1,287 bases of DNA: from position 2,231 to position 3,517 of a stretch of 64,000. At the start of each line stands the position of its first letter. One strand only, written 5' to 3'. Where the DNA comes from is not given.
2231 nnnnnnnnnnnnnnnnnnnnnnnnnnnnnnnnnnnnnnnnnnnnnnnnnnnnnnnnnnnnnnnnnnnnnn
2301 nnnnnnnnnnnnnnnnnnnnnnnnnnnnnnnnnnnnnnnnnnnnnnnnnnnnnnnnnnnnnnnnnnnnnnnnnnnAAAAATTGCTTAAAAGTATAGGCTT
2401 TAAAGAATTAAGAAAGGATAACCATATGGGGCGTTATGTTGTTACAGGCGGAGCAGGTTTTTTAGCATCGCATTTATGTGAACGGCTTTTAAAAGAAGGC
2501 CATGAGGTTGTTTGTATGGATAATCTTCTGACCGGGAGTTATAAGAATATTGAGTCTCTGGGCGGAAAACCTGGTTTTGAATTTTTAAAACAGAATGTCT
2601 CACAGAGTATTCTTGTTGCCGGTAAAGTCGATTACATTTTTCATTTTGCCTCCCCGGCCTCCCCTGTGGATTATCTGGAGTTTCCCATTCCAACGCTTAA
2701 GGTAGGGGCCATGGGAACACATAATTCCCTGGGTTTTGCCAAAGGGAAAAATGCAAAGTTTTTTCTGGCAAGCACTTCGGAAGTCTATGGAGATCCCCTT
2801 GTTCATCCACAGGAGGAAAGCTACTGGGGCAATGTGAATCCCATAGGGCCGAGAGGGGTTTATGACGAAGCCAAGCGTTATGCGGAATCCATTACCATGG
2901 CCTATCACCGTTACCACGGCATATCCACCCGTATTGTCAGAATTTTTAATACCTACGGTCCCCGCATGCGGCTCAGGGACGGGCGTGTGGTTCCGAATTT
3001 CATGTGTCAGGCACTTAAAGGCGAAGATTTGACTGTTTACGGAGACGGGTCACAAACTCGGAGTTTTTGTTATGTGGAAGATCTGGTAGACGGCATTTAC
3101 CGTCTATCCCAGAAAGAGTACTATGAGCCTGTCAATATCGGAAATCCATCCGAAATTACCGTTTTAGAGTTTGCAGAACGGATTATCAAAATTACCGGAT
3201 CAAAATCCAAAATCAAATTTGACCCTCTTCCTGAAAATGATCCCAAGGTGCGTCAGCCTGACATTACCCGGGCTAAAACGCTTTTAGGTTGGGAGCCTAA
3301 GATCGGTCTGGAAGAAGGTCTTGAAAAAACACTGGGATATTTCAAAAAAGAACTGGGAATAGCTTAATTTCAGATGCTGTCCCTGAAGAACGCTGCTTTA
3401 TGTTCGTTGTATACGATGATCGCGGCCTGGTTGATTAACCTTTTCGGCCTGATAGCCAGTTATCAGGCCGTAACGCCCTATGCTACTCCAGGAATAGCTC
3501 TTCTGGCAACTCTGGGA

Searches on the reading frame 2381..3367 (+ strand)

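Call 23: search_protein_families(library=pfam, proteins=[window:2381-3367:+], max_evalue=0.001)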
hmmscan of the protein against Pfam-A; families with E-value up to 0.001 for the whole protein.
window:2381-3367:+ (328 aa): 6 families
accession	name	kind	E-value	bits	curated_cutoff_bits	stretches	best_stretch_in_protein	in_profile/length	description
PF16363.11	GDP_Man_Dehyd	-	7.8e-51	173.9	27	1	21-317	2-332/332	GDP-mannose 4,6 dehydratase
PF01370.27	Epimerase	-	1.2e-47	162.8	20.9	1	20-254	2-240/240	NAD dependent epimerase/dehydratase family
PF07993.18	NAD_binding_4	-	3.2e-08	33.5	20.1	0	79-188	85-204/258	Male sterility protein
PF01073.25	3Beta_HSD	-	8.2e-08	32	22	1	20-237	1-223/280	3-beta hydroxysteroid dehydrogenase/isomerase family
PF04321.23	RmlD_sub_bind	-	1.7e-06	27.8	27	1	20-278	4-236/287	RmlD substrate binding domain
PF02719.21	Polysacc_synt_2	-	3.7e-06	26.8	20.2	0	156-277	133-252/293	Polysaccharide biosynthesis protein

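Call 116: search_protein_families(library=ncbifam, proteins=[window:2381-3367:+], max_evalue=0.001)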
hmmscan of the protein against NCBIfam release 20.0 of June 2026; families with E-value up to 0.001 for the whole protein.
window:2381-3367:+ (328 aa): 22 families
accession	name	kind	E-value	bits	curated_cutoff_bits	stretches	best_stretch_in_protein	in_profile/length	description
TIGR01181.1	dTDP_gluc_dehyt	equivalog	2.2e-37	128.9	365.1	1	19-323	2-313/321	dTDP-glucose 4,6-dehydratase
TIGR04180.1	EDH_00030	hypoth_equivalog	2.9e-32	111.9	475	1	20-307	2-295/297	NAD-dependent 4,6-dehydratase LegB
TIGR01179.1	galE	equivalog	1.2e-28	99.9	262.3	1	20-320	3-324/332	UDP-glucose 4-epimerase GalE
NF011728.1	PRK15181.1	equivalog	3.6e-23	82.1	760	1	17-321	16-337/348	Vi polysaccharide biosynthesis UDP-N-acetylglucosaminuronic acid C-4 epimerase TviC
NF005998.1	PRK08125.1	equivalog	4.6e-23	81.5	777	1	12-321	311-649/649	bifunctional UDP-4-amino-4-deoxy-L-arabinose formyltransferase/UDP-glucuronic acid oxidase ArnA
NF008872.0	PRK11908.1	equivalog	3e-22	79.1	294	1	20-272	5-271/349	bifunctional UDP-4-keto-pentose/UDP-xylose synthase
NF007582.0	PRK10217.1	equivalog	6.4e-21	74.8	698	1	16-271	1-269/355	dTDP-glucose 4,6-dehydratase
NF007490.0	PRK10084.1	subfamily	8.5e-20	71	649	1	20-321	4-334/361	dTDP-glucose 4,6-dehydratase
NF047922.1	GDPFucSynFcl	equivalog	5.9e-19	68.6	500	1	20-322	6-302/308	GDP-L-fucose synthase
TIGR02197.1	heptose_epim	equivalog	1.4e-18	67.1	274.6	1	20-319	2-311/316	ADP-glyceromanno-heptose 6-epimerase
NF007956.0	PRK10675.1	subfamily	3.3e-16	59.4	394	1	19-317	3-325/338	UDP-glucose 4-epimerase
TIGR01472.1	gmd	equivalog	4.3e-10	39.3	415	1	105-273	100-269/342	GDP-mannose 4,6-dehydratase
NF041015.1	UDPsulfquin_syn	equivalog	1.2e-09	37.6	575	1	201-244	236-279/384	UDP-sulfoquinovose synthase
NF042422.1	oxyalk_red_OleD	equivalog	1.3e-09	37.9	580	1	19-236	3-208/329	2-alkyl-3-oxoalkanoate reductase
TIGR01777.1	yfcH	hypoth_equivalog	4.4e-09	36.3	207.35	0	220-273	188-242/292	TIGR01777 family oxidoreductase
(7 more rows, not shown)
